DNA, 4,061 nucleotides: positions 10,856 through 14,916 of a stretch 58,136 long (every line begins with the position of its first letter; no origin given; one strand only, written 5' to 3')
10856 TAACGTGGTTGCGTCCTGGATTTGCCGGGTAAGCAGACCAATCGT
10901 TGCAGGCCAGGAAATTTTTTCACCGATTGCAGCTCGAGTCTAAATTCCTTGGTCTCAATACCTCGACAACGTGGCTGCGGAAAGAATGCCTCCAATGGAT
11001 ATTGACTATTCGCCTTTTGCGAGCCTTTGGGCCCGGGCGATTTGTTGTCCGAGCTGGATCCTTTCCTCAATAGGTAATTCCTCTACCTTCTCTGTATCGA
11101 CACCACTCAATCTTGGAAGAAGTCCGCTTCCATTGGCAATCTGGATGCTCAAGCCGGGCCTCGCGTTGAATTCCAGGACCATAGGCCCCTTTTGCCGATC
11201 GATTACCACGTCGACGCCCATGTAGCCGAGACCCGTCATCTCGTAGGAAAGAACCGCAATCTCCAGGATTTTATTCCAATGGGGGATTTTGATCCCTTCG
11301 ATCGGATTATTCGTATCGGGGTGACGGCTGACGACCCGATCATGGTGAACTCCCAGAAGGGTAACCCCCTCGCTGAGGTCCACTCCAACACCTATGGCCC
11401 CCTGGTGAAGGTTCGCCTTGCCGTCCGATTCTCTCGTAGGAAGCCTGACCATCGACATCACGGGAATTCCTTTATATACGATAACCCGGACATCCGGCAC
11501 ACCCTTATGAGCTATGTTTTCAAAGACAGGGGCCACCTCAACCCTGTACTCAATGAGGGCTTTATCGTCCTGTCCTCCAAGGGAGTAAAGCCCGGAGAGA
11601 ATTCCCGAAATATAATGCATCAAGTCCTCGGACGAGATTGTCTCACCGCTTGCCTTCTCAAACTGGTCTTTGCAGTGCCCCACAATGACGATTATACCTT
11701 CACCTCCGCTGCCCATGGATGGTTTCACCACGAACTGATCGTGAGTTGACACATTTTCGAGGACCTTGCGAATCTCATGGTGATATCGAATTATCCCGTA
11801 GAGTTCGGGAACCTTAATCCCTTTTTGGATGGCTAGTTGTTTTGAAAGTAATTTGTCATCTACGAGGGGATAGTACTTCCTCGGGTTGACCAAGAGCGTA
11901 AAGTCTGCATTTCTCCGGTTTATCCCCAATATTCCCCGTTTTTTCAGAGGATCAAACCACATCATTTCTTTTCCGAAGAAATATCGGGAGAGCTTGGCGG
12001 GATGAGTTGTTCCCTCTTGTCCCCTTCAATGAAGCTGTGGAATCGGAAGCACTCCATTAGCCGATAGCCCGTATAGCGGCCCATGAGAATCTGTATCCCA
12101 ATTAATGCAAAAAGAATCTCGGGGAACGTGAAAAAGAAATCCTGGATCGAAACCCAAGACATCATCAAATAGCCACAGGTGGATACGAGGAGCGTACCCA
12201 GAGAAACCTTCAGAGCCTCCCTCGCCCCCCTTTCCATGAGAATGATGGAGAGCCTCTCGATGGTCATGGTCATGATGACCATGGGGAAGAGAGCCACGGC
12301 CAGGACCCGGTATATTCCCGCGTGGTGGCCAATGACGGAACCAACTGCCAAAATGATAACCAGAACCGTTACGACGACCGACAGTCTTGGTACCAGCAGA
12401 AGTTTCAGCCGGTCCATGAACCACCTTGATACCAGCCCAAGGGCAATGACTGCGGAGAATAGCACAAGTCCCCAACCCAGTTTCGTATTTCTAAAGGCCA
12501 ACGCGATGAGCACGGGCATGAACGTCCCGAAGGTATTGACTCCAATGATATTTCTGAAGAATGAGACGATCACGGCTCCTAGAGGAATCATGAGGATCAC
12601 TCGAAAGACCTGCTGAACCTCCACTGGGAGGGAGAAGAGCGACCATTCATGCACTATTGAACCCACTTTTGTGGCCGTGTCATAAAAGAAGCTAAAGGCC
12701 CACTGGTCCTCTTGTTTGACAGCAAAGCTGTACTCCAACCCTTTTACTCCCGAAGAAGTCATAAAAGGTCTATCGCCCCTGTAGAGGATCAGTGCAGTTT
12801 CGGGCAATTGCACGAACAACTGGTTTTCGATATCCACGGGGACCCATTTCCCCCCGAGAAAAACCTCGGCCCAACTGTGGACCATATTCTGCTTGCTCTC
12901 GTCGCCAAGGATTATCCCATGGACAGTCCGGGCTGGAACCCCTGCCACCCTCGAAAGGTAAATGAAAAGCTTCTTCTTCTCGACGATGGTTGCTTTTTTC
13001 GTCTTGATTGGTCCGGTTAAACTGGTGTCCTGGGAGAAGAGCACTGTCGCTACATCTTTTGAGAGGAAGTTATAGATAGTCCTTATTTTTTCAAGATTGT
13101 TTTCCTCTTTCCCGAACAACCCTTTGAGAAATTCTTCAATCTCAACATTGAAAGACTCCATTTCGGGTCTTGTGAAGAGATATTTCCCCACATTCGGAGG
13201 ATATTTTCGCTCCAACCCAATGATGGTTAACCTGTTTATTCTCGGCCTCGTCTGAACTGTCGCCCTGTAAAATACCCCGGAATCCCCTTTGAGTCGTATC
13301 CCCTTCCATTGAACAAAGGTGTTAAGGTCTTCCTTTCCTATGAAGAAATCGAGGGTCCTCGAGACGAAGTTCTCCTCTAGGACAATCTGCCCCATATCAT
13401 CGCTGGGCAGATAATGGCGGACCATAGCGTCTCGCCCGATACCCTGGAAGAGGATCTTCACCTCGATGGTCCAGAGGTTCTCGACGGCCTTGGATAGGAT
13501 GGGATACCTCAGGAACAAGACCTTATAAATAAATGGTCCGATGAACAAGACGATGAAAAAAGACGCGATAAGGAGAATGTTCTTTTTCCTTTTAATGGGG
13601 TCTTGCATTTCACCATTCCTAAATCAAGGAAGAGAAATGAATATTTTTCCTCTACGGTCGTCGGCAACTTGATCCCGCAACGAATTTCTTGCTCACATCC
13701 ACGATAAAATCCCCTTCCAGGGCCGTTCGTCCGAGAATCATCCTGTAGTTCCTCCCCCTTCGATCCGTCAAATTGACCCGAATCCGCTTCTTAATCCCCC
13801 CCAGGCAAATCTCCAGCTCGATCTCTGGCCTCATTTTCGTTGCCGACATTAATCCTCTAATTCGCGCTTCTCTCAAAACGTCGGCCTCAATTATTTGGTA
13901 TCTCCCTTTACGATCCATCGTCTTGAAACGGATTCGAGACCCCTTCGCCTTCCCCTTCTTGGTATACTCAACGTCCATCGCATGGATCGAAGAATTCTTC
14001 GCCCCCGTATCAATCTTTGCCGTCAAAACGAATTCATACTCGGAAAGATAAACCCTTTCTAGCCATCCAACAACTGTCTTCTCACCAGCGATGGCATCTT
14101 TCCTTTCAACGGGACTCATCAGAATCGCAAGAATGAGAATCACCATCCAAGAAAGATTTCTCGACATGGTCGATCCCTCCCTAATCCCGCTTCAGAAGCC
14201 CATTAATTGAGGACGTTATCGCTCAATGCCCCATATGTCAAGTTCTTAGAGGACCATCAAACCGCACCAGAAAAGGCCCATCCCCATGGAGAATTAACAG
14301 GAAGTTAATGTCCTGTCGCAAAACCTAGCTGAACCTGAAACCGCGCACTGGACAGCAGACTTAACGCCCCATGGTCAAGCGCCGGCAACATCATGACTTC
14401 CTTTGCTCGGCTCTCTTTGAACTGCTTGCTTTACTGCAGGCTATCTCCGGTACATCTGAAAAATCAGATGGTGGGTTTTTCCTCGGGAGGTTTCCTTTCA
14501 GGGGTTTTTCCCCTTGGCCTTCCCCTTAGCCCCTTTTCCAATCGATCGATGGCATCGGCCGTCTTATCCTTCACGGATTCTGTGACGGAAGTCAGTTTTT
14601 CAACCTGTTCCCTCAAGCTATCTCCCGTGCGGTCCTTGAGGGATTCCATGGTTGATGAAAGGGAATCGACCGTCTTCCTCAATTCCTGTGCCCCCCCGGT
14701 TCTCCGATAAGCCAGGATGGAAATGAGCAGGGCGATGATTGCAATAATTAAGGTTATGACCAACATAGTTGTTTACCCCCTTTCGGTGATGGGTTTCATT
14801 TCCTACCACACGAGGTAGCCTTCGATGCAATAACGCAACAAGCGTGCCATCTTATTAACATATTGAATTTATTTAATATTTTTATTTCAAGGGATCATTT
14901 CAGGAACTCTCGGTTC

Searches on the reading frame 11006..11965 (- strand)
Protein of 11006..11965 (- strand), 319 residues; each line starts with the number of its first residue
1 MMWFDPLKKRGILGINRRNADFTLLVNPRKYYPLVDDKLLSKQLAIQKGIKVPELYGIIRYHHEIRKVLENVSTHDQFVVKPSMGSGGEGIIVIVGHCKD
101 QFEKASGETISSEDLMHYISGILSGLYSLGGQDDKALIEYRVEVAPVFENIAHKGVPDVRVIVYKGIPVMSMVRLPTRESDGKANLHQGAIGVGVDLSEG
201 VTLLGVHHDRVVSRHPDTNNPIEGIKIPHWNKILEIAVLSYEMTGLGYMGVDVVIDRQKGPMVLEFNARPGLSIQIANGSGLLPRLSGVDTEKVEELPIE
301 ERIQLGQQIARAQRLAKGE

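Call 5: search_protein_families(library=pfam, proteins=[window:11006-11965:-])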
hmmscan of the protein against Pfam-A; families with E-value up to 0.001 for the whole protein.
window:11006-11965:- (319 aa): 5 families
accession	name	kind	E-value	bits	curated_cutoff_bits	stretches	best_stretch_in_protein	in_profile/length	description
PF14397.11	ATPgrasp_ST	-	8.1e-90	301.2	31.4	1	17-290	1-277/278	Sugar-transfer associated ATP-grasp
PF08443.16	RimK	-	1e-14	55.1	21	1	36-93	2-58/188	RimK-like ATP-grasp domain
PF02655.19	ATP-grasp_3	-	1.3e-07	32.3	23.2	0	245-270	133-157/160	ATP-grasp domain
PF14398.11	ATPgrasp_YheCD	-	2e-07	31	26.8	0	239-274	196-231/255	YheC/D like ATP-grasp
PF02955.21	GSH-S_ATP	-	4.2e-06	26.8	23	0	158-199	85-126/175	Prokaryotic glutathione synthetase, ATP-grasp domain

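Call 7: search_protein_families(library=ncbifam, proteins=[window:11006-11965:-])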
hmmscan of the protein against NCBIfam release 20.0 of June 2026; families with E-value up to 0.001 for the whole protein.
window:11006-11965:- (319 aa): 14 families
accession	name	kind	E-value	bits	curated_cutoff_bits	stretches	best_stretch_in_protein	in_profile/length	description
TIGR02291.1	rimK_rel_E_lig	hypoth_equivalog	1.4e-129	431.7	314.2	1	5-308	5-311/317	alpha-L-glutamate ligase-like protein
TIGR00768.1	rimK_fam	subfamily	2.6e-15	56.5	143.4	2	25-94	75-141/276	RimK family alpha-L-glutamate ligase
NF040720.1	MptN_Meth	equivalog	4.8e-10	39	350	1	231-271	229-270/291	tetrahydromethanopterin:alpha-L-glutamate ligase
NF038074.1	fam_STM4014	hypoth_equivalog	3e-08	33.4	175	1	21-105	101-184/349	STM4014 family protein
NF007764.0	PRK10446.1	equivalog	2.7e-05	23.6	331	0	235-273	231-268/300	30S ribosomal protein S6--L-glutamate ligase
NF003573.0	PRK05246.1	equivalog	2.9e-05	23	272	0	158-199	208-249/316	glutathione synthase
NF010623.0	PRK14016.1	subfamily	7e-05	21.1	877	0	35-96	212-270/871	cyanophycin synthetase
NF002378.0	PRK01372.1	subfamily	0.00014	20.7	243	0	229-273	229-274/305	D-alanine--D-alanine ligase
TIGR02068.2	cya_phycin_syn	equivalog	0.00014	20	850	0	35-98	211-271/862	cyanophycin synthetase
NF009404.0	PRK12767.1-3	equivalog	0.00017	20.6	316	0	23-94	97-165/344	carbamoyl phosphate synthase-like protein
TIGR02144.1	LysX_arch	equivalog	0.00019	20.6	275.6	0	231-269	215-253/281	lysine biosynthesis protein LysX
TIGR03103.1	trio_acet_GNAT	equivalog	0.00028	19.6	569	0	34-106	294-361/547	N-acetylglutaminylglutamine synthetase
NF009110.0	PRK12458.1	subfamily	0.00037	19.6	408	0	58-103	152-196/349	glutathione synthetase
NF053643.1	Ddl_archaea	equivalog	0.00041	19.4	500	0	28-96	97-160/367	putative pseudomurein biosynthesis ATP-grasp protein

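Call 77: search_protein_families(library=pfam, alignment_id=A3, max_evalue=0.00001)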
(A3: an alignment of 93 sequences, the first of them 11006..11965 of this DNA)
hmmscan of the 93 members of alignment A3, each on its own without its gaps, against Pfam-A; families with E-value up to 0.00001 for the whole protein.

A. member 1, window:11006-11965:- (319 aa): 5 families
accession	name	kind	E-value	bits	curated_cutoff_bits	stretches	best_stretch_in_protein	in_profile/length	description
PF14397.11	ATPgrasp_ST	-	8.1e-90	301.2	31.4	1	17-290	1-277/278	Sugar-transfer associated ATP-grasp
PF08443.16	RimK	-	1e-14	55.1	21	0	36-93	2-58/188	RimK-like ATP-grasp domain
PF02655.19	ATP-grasp_3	-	1.3e-07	32.3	23.2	0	245-270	133-157/160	ATP-grasp domain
PF14398.11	ATPgrasp_YheCD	-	2e-07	31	26.8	0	239-274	196-231/255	YheC/D like ATP-grasp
PF02955.21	GSH-S_ATP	-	4.2e-06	26.8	23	0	158-199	85-126/175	Prokaryotic glutathione synthetase, ATP-grasp domain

B. families by the number of members that match (of 93 scanned): 117 families (the first 25 are shown)
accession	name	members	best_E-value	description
PF07478.18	Dala_Dala_lig_C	12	1.7e-34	D-ala D-ala ligase C-terminus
PF04055.27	Radical_SAM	8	8.1e-14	Radical SAM superfamily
PF12544.13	LAM_C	7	5e-24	Lysine-2,3-aminomutase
PF00118.29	Cpn60_TCP1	3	6.3e-81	TCP-1/cpn60 chaperonin family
PF01544.23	CorA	3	1.1e-73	CorA-like Mg2+ transporter protein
PF00924.24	MS_channel_2nd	3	9.2e-22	Mechanosensitive ion channel, beta-domain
PF00702.32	Hydrolase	3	2.4e-21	haloacid dehalogenase-like hydrolase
PF21082.3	MS_channel_3rd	3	6e-18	Mechanosensitive ion channel MscS, C-terminal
PF00534.26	Glycos_transf_1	3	4.1e-16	Glycosyl transferases group 1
PF02655.19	ATP-grasp_3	3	1.3e-07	ATP-grasp domain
PF14134.11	DUF4301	2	8.1e-178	Domain of unknown function (DUF4301)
PF04041.19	Glyco_hydro_130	2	1.6e-69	beta-1,4-mannooligosaccharide phosphorylase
PF01370.27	Epimerase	2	1.5e-52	NAD dependent epimerase/dehydratase family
PF16363.11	GDP_Man_Dehyd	2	9.8e-51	GDP-mannose 4,6 dehydratase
PF00465.25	Fe-ADH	2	6.4e-48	Iron-containing alcohol dehydrogenase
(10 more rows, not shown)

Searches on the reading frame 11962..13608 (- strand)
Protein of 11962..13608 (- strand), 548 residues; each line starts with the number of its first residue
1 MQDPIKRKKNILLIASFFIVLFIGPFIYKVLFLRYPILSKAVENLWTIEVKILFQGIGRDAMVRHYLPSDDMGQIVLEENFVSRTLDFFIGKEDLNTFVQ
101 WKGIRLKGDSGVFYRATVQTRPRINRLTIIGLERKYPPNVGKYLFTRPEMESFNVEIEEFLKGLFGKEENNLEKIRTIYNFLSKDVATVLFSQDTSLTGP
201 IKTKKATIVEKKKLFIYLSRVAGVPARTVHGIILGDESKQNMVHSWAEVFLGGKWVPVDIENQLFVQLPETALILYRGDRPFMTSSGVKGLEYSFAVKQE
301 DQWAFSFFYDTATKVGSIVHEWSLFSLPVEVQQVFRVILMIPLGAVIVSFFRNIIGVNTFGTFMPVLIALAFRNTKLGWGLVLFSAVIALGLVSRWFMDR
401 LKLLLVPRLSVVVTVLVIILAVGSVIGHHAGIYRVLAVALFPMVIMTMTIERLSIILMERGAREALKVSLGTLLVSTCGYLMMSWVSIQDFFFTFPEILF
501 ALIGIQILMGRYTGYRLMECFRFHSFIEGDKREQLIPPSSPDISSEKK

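Call 5: search_protein_families(library=pfam, proteins=[window:11962-13608:-])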
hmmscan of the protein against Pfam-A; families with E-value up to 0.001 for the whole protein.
window:11962-13608:- (548 aa): 3 families
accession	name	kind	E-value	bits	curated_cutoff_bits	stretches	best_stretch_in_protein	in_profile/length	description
PF14402.11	7TM_transglut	-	3.8e-81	272.7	25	1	284-526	5-247/248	7 transmembrane helices usually fused to an inactive transglutaminase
PF01841.26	Transglut_core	-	9.8e-17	61.6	23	1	162-259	5-107/108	Transglutaminase-like superfamily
PF14400.11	Transglut_i_TM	-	1.7e-13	51.3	25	1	28-127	1-100/161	Inactive transglutaminase fused to 7 transmembrane helices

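Call 7: search_protein_families(library=ncbifam, proteins=[window:11962-13608:-])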
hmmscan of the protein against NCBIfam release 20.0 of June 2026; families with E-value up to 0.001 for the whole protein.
window:11962-13608:- (548 aa): 1 family
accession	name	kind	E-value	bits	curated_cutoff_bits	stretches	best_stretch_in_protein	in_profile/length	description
NF052267.1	inact_TG_RloB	exception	1.7e-96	324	900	1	16-527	13-506/508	osmotic stress tolerance membrane protein RloB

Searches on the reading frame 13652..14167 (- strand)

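Call 5: search_protein_families(library=pfam, proteins=[window:13652-14167:-])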
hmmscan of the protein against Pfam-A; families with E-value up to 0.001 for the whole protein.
window:13652-14167:- (171 aa): 1 family
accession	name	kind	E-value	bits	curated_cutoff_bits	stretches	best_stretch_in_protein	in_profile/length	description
PF05618.17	Zn_protease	-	2e-27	96.2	27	1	32-164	1-135/138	Putative ATP-dependent zinc protease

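Call 7: search_protein_families(library=ncbifam, proteins=[window:13652-14167:-])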
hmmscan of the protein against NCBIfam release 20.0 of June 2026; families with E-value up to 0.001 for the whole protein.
window:13652-14167:- (171 aa): 4 families
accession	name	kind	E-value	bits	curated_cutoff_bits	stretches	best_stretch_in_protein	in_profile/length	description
NF052262.1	retropep_RloA1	exception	4.6e-22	78.5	280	1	13-166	10-167/178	retropepsin-like aspartic peptidase RloA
NF052264.1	retropep_RloA3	equivalog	6.8e-22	77.9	210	1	21-168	10-159/159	retropepsin-like aspartic peptidase RloA3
NF052263.1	retropep_RloA2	exception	5.9e-21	74.7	250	1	9-166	4-167/170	retropepsin-like aspartic peptidase RloA2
NF052261.1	Asp_endo_RimB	equivalog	9.7e-15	54.6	200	1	29-164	6-143/148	retropepsin-like aspartic endopeptidase RimB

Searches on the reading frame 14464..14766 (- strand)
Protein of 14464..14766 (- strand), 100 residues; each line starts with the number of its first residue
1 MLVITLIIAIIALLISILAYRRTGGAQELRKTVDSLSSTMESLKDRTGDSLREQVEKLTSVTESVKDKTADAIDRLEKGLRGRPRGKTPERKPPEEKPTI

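Call 5: search_protein_families(library=pfam, proteins=[window:14464-14766:-])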
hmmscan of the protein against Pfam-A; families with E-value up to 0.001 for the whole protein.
window:14464-14766:- (100 aa): 1 family
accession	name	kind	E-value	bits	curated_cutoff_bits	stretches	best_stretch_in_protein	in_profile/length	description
PF06103.16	DUF948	-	0.00031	21.3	37.2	1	5-67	2-62/89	Bacterial protein of unknown function (DUF948)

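Call 7: search_protein_families(library=ncbifam, proteins=[window:14464-14766:-])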
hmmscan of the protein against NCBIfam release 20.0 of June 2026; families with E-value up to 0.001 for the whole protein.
window:14464-14766:- (100 aa): 0 families
